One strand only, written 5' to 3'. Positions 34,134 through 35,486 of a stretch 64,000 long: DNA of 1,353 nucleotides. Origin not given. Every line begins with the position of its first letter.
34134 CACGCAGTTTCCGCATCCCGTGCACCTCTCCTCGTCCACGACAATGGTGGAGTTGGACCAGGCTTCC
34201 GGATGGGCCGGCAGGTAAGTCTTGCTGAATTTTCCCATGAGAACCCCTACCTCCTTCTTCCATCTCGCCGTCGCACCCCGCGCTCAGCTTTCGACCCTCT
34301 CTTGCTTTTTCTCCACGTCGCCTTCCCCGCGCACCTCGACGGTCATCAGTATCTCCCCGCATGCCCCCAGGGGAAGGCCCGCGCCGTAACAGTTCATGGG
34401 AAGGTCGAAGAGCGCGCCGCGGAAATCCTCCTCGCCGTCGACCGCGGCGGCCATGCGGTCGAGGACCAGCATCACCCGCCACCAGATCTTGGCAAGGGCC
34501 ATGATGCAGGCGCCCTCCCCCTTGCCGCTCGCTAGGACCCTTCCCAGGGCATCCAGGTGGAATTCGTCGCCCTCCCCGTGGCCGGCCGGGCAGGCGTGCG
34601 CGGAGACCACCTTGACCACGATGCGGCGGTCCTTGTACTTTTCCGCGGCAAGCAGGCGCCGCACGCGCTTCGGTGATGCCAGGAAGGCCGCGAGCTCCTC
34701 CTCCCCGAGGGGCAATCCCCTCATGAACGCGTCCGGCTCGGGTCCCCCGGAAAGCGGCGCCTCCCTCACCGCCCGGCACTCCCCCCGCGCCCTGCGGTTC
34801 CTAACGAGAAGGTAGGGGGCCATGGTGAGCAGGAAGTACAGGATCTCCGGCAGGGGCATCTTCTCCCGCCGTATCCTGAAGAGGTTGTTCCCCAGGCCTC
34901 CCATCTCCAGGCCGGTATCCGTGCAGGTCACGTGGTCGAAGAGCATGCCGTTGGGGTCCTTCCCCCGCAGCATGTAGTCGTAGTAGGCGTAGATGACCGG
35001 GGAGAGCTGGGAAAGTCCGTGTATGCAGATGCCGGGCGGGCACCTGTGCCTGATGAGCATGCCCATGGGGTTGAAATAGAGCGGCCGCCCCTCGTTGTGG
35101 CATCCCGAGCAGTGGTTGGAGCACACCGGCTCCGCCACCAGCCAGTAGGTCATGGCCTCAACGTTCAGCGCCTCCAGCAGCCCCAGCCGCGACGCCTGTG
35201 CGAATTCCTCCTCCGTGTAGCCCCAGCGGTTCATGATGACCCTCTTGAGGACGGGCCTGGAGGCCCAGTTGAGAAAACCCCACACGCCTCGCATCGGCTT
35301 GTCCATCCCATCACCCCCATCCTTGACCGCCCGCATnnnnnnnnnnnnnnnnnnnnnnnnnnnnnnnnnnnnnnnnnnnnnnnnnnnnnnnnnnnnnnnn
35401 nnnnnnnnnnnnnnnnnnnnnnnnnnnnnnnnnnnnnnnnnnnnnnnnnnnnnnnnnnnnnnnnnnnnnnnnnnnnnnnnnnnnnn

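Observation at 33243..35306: Ferredoxin-nitroreductase fusion followed by a 341-aa Cys/His-rich unknown protein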

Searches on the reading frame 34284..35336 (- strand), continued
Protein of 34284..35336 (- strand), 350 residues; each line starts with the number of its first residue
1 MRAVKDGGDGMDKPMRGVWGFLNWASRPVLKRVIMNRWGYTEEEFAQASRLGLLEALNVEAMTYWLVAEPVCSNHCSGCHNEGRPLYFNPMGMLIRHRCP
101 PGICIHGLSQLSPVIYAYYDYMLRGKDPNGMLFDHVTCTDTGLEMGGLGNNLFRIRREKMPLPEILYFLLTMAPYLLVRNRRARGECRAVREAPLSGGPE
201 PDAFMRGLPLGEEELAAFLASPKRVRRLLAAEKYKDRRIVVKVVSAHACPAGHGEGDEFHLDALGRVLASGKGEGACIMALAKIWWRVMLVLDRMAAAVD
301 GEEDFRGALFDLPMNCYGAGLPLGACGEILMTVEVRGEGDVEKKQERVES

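Call 68: find_homologous_proteins(query=A4, max_evalue=0.001)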
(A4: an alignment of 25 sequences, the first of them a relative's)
Query A4 (25 sequences) (148 aa, profile of the alignment): 2260 proteins with E <= 0.001 among 3201 candidates; the best 120 are listed.
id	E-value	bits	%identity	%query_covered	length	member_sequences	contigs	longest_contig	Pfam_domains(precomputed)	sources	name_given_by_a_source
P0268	3.3e-53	197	47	93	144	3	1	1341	-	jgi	-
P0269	3.6e-52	194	69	99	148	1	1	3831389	-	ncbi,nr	ncbi:MAG: TIGR04076 family protein [Candidatus Zixiibacteriota bacterium]|nr:MAG: TIGR04076 family p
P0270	5.1e-52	193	73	91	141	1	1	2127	-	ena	-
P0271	5.4e-52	193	73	92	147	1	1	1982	-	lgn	-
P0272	5.9e-52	193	71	92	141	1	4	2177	-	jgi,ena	-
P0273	7.8e-52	193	72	92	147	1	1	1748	-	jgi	jgi:uncharacterized repeat protein (TIGR04076 family)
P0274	1.6e-51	192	71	92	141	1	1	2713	-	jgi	jgi:uncharacterized repeat protein (TIGR04076 family)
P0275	1.6e-51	192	71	92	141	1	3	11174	-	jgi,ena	jgi:uncharacterized repeat protein (TIGR04076 family)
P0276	2.0e-51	191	65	92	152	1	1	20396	-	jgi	jgi:uncharacterized repeat protein (TIGR04076 family)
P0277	2.2e-51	191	70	92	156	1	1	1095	-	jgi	jgi:uncharacterized repeat protein (TIGR04076 family)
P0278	2.7e-51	191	70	91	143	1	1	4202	-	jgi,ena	-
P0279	2.9e-51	191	67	93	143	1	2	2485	-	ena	-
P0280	4.0e-51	190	70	91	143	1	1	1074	-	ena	-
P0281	4.2e-51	190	67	91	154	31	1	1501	-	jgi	jgi:uncharacterized repeat protein (TIGR04076 family)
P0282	4.3e-51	190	67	99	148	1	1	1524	-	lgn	-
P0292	7.6e-51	190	71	92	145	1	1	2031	-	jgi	jgi:uncharacterized repeat protein (TIGR04076 family)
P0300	1.2e-50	189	70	92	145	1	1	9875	-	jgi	jgi:uncharacterized repeat protein (TIGR04076 family)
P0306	1.5e-50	189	68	99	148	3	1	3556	-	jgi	jgi:uncharacterized repeat protein (TIGR04076 family)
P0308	1.7e-50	188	67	91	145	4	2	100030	-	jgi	jgi:uncharacterized repeat protein (TIGR04076 family)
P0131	2.2e-50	188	100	100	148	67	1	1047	-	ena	-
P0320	2.6e-50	188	84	100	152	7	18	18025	-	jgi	jgi:uncharacterized repeat protein (TIGR04076 family)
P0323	3.0e-50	188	71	92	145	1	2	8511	-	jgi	jgi:uncharacterized repeat protein (TIGR04076 family)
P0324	3.2e-50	188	69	92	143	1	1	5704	-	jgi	jgi:uncharacterized repeat protein (TIGR04076 family)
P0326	3.2e-50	187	73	91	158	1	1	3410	-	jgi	jgi:uncharacterized repeat protein (TIGR04076 family)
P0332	4.7e-50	187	70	91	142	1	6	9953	-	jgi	jgi:uncharacterized repeat protein (TIGR04076 family)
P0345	5.7e-50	187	72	92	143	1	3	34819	-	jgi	jgi:uncharacterized repeat protein (TIGR04076 family)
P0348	6.4e-50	187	64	92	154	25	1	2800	-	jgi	jgi:uncharacterized repeat protein (TIGR04076 family)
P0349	6.5e-50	187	68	91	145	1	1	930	-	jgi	jgi:uncharacterized repeat protein (TIGR04076 family)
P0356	7.2e-50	186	70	91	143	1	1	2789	-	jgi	jgi:uncharacterized repeat protein (TIGR04076 family)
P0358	7.8e-50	186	68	91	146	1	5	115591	-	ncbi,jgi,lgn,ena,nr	ncbi:MAG: TIGR04076 family protein [Theionarchaea archaeon]|nr:MAG: hypothetical protein AYK19_07730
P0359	7.9e-50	186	68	92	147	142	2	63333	-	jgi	jgi:uncharacterized repeat protein (TIGR04076 family)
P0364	8.6e-50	186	77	100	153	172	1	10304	-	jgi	jgi:uncharacterized repeat protein (TIGR04076 family)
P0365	8.6e-50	186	82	100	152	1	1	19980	-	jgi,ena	jgi:uncharacterized repeat protein (TIGR04076 family)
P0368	9.4e-50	186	70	99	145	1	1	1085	-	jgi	jgi:uncharacterized repeat protein (TIGR04076 family)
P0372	1.0e-49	186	68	92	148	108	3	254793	-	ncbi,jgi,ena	-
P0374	1.0e-49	186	65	92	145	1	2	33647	-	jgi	jgi:uncharacterized repeat protein (TIGR04076 family)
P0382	1.1e-49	186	67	91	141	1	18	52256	-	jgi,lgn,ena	jgi:uncharacterized repeat protein (TIGR04076 family)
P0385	1.2e-49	186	66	91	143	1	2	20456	-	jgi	jgi:uncharacterized repeat protein (TIGR04076 family)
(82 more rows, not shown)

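Call 70: find_encoding_contigs(protein=P0372, flank=6000, max_places=5)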
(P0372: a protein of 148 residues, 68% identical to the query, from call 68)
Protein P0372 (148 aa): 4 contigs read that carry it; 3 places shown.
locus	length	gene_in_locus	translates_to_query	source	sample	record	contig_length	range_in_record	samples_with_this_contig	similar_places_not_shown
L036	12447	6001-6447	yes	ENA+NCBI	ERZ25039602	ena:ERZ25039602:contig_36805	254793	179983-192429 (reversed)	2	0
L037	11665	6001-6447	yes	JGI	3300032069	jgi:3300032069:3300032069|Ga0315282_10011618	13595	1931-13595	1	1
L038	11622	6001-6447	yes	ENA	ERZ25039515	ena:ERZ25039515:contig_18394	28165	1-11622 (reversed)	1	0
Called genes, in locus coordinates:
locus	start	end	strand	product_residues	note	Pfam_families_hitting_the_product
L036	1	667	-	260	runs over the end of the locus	PF00376:MerR (faint), PF13411:MerR_1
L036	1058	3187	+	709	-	PF00378:ECH_1, PF16113:ECH_2, PF02737:3HCDH_N, PF00725:3HCDH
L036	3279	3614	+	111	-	PF14864:Alkyl_sulf_C (weak), PF02036:SCP2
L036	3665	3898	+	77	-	-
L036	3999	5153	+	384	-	PF00478:IMPDH (faint), PF03060:NMO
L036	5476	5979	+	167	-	PF19620:DUF6125 (weak)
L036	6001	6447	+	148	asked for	-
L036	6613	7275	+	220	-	-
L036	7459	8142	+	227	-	PF00378:ECH_1, PF16113:ECH_2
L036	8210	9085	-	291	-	PF13607:Succ_CoA_lig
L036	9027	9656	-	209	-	PF02629:CoA_binding, PF13380:CoA_binding_2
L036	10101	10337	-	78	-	-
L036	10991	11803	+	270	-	PF23441:SDR (weak), PF00106:adh_short, PF08659:KR (weak), PF13561:adh_short_C2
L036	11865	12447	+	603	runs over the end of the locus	PF00501:AMP-binding, PF23562:AMP-binding_C_3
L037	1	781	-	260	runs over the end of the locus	PF00376:MerR (weak), PF13411:MerR_1, PF28507:Rv1828_C (faint)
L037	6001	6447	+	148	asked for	-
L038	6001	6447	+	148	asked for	-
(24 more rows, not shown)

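Call 71: find_encoding_contigs(protein=P0269, flank=6000, max_places=2)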
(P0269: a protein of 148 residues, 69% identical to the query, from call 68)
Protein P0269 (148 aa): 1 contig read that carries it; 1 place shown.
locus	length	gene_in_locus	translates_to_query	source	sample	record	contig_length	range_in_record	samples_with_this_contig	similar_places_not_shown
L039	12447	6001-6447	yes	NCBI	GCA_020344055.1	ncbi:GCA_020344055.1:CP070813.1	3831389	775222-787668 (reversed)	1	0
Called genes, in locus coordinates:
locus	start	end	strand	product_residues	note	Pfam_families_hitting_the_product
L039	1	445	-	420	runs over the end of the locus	PF00275:EPSP_synthase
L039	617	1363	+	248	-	PF00149:Metallophos, PF12850:Metallophos_2 (faint)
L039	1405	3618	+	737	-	PF18072:FGAR-AT_linker, PF00586:AIRS, PF02769:AIRS_C, PF00586:AIRS, PF02769:AIRS_C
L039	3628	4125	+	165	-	-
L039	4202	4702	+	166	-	PF13302:Acetyltransf_3, PF13420:Acetyltransf_4, PF00583:Acetyltransf_1, PF13508:Acetyltransf_7 (weak)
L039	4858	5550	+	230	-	PF09365:DUF2461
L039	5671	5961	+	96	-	PF07045:DUF1330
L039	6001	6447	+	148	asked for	-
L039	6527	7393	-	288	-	PF04439:Adenyl_transf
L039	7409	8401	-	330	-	PF04101:Glyco_tran_28_C (faint), PF06722:EryCIII-like_C, PF00201:UDPGT (weak)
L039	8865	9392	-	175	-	PF14385:DUF4416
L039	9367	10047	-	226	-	-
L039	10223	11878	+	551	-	PF17391:Urocanase_N, PF01175:Urocanase, PF17392:Urocanase_C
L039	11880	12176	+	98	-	PF03795:YCII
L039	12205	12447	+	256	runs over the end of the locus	-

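Call 72: find_related_loci(query=A1, collection=metagenome_contigs, flank=8000)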
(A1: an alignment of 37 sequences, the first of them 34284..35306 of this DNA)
Query A1 (340 aa) in metagenome_contigs; peptide patterns used: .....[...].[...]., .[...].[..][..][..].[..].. (x = any residue, [..] = any of these).
171 stretches matched a pattern; 44 encode a relative of the query (tblastn E <= 1e-3); 43 distinct loci.
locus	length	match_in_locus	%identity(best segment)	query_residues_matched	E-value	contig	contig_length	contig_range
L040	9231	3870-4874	90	1-335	0e+0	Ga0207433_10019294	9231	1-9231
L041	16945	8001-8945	73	12-326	9e-164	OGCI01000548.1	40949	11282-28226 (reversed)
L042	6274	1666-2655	70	1-329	1e-161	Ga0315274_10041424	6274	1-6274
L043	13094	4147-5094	73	7-326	3e-160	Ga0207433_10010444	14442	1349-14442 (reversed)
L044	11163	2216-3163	73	7-326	5e-160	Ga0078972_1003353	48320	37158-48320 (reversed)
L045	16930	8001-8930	72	17-326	1e-158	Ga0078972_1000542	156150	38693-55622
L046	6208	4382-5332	70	10-326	9e-158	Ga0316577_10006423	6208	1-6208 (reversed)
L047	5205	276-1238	69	6-326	2e-156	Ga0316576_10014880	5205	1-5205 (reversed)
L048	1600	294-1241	70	10-326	3e-168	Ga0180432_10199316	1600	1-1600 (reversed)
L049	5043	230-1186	68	8-326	2e-155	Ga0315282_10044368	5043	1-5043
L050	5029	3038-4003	67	5-326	6e-155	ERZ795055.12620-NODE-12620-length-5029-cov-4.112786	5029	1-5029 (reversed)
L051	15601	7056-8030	69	7-326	4e-152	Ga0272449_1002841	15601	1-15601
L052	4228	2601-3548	70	7-326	1e-155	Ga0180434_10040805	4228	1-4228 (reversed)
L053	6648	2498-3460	65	6-326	3e-149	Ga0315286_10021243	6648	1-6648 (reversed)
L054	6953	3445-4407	65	6-326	4e-149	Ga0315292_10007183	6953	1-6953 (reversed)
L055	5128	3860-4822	65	10-326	8e-151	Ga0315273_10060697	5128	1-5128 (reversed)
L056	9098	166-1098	70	18-326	1e-148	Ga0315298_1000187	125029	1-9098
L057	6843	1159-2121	65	6-326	6e-148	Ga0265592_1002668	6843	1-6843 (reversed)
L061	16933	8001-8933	70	18-326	1e-146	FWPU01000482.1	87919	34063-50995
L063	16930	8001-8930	68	17-326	9e-150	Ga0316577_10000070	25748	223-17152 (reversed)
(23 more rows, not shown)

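Call 77: search_protein_families(library=pfam, proteins=[L040:2319-3212:-, L040:5357-5800:+, L040:736-2280:+, L040:5825-6988:-, L053:1894-2235:-, L053:3717-4781:-, L053:1435-1854:+, L057:402-1010:+, L057:55-354:+, L057:3873-4997:+], max_evalue=0.0001)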
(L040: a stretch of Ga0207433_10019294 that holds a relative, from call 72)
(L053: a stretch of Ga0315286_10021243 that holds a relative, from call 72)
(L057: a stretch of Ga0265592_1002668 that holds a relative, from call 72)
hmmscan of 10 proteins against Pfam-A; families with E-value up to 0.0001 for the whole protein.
L040:2319-3212:- (297 aa): 1 family
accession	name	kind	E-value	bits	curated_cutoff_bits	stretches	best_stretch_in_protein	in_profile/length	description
PF16575.11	CLP1_P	-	2.5e-25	89.8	26.6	1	25-202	1-187/188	mRNA cleavage and polyadenylation factor CLP1 P-loop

L040:5357-5800:+ (147 aa): 3 families
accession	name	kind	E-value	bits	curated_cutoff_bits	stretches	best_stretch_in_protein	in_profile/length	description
PF13669.12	Glyoxalase_4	-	1e-12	48.7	27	1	10-106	1-96/109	Glyoxalase/Bleomycin resistance protein/Dioxygenase superfamily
PF00903.31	Glyoxalase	-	1.2e-09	39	20.6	1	8-128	1-119/121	Glyoxalase/Bleomycin resistance protein/Dioxygenase superfamily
PF13468.12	Glyoxalase_3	-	1.2e-05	25.9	25.1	1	9-120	1-122/176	Glyoxalase-like domain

L040:736-2280:+ (514 aa): 1 family
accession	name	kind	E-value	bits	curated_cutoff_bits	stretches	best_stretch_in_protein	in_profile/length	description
PF09852.15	DUF2079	-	4.5e-68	230.8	28.2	1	56-452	1-406/459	Predicted membrane protein (DUF2079)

L040:5825-6988:- (387 aa): 2 families
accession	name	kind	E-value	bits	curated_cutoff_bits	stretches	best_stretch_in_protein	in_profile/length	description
PF02769.27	AIRS_C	-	5.5e-26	92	23.1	1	214-363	1-153/156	AIR synthase related protein, C-terminal domain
PF00586.29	AIRS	-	1.9e-23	83.4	24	1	86-202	2-112/112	AIR synthase related protein, N-terminal domain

L053:1894-2235:- (113 aa): 0 families

L053:3717-4781:- (354 aa): 0 families

L053:1435-1854:+ (139 aa): 1 family
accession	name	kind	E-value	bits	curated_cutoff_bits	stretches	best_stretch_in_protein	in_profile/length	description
PF03640.20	Lipoprotein_15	-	7.6e-26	89.8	24.4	2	90-131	2-46/47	Secreted repeat of unknown function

L057:402-1010:+ (202 aa): 4 families
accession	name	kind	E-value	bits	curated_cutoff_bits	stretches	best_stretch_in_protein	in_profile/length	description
PF00583.31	Acetyltransf_1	-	2.9e-15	57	20.7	1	104-176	55-116/116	Acetyltransferase (GNAT) family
PF13508.13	Acetyltransf_7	-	5.4e-12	46.4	27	1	116-177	28-83/84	Acetyltransferase (GNAT) domain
PF13673.13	Acetyltransf_10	-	5e-10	39.9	23.6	1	120-182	52-113/128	Acetyltransferase (GNAT) domain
PF08445.16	FR47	-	6.7e-06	26.4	22.1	1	121-180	23-81/86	FR47-like protein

L057:55-354:+ (99 aa): 0 families

L057:3873-4997:+ (374 aa): 2 families
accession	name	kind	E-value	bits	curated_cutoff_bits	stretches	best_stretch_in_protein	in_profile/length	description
PF09084.16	NMT1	-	1.4e-56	192.3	20.5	1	99-311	1-216/216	NMT1/THI5 like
PF13379.11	NMT1_2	-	3.9e-09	37.1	24.7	1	89-300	5-234/252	NMT1-like family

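Call 78: search_protein_families(library=pfam, proteins=[L056:1355-1795:+, L056:1846-2883:-, L061:9319-9825:-, L061:10053-11801:-, L043:3118-3633:+, L043:1995-2936:+, L046:1546-3750:-, L047:1623-2666:-, L055:2745-3485:+, L063:5326-7719:+], max_evalue=0.0001)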
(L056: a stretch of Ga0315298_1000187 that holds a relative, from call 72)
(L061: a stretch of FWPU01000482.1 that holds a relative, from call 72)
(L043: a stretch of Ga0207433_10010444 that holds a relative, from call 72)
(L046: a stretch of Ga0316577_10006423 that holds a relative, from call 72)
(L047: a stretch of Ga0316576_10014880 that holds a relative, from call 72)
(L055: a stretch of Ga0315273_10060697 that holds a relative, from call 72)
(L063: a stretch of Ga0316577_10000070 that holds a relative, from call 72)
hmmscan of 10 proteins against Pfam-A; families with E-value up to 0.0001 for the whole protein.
L056:1355-1795:+ (146 aa): 0 families

L056:1846-2883:- (345 aa): 2 families
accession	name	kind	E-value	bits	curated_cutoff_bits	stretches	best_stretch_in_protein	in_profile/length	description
PF01513.26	NAD_kinase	-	1.2e-11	45.5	25.5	1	21-167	1-126/130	ATP-NAD kinase N-terminal domain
PF00781.29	DAGK_cat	-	4.2e-06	26.8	23.6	1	92-155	32-99/125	Diacylglycerol kinase catalytic domain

L061:9319-9825:- (168 aa): 0 families

L061:10053-11801:- (582 aa): 2 families
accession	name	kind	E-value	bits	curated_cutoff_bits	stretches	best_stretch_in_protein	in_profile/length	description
PF00999.27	Na_H_Exchanger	-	8.1e-41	140.6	26.2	1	10-383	2-370/375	Sodium/hydrogen exchanger, transmembrane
PF02254.24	TrkA_N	-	6.1e-06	27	23.8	1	405-491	2-89/116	TrkA-N domain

L043:3118-3633:+ (171 aa): 0 families

L043:1995-2936:+ (313 aa): 0 families

L046:1546-3750:- (734 aa): 3 families
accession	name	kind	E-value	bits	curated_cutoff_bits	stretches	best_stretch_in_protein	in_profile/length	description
PF18911.6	PKD_4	-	2.4e-28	98.4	27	2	532-614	3-85/85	PKD domain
PF00801.26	PKD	-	9.8e-19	67.6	23.5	2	538-607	3-75/80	PKD domain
PF13340.11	DUF4096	-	1e-17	64.6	34.3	1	6-68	1-63/76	Putative transposase of IS4/5 family (DUF4096)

L047:1623-2666:- (347 aa): 1 family
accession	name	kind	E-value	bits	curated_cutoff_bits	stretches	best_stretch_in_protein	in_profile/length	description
PF00795.27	CN_hydrolase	-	8.8e-51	173.1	23.2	1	38-314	2-255/256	Carbon-nitrogen hydrolase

L055:2745-3485:+ (246 aa): 2 families
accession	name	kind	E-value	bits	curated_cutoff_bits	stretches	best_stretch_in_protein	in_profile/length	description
PF04191.18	PEMT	-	4.5e-10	40.3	25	1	86-150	40-104/105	Phospholipid methyltransferase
PF04140.19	ICMT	-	2.5e-07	31.5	24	1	87-143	34-92/95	Isoprenylcysteine carboxyl methyltransferase (ICMT) family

L063:5326-7719:+ (797 aa): 1 family
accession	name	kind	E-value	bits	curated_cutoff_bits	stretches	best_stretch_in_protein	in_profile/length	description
PF13231.12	PMT_2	-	1.1e-11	45.6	26.1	1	223-353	16-146/160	Dolichyl-phosphate-mannose-protein mannosyltransferase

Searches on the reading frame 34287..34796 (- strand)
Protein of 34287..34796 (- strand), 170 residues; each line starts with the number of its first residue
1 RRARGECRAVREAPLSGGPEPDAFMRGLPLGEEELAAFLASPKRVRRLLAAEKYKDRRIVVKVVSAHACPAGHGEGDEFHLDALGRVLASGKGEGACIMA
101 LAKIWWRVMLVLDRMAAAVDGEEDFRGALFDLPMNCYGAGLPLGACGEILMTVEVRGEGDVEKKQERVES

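Call 79: search_protein_families(library=ncbifam, proteins=[window:34287-34796:-], max_evalue=10)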
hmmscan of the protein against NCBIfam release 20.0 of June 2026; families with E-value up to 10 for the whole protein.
window:34287-34796:- (170 aa): 1 family
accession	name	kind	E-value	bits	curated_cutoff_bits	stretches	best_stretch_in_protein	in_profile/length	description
TIGR04076.1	TIGR04076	subfamily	0.00015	22.3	33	1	58-112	3-55/91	TIGR04076 family protein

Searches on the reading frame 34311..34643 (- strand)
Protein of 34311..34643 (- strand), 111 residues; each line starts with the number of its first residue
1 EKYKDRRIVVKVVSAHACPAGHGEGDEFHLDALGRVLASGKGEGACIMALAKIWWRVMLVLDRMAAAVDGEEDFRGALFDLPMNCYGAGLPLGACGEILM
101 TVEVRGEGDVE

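Call 65: predict_structure(alignment_id=A3)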
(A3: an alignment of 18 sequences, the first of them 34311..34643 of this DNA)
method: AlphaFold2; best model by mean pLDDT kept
length: 111 residues; sequences in the alignment: 18
mean_pLDDT: 83.2   pTM: 0.79
mean pLDDT of the five models: 83.2, 82.2, 81.7, 81.2, 80.1
residues with pLDDT >= 90: 45; 70-90: 46; 50-70: 19; < 50: 1
segments of 3 or more residues with pLDDT < 50: none
pLDDT, mean of each block of 10 residues (from residue 1): 87 90 92 85 79 92 84 80 74 74 81 48
secondary structure, 60 per line:
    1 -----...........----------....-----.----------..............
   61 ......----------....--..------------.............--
elements in order: E6-16 E27-30 H47-66 H77-80 E97-106
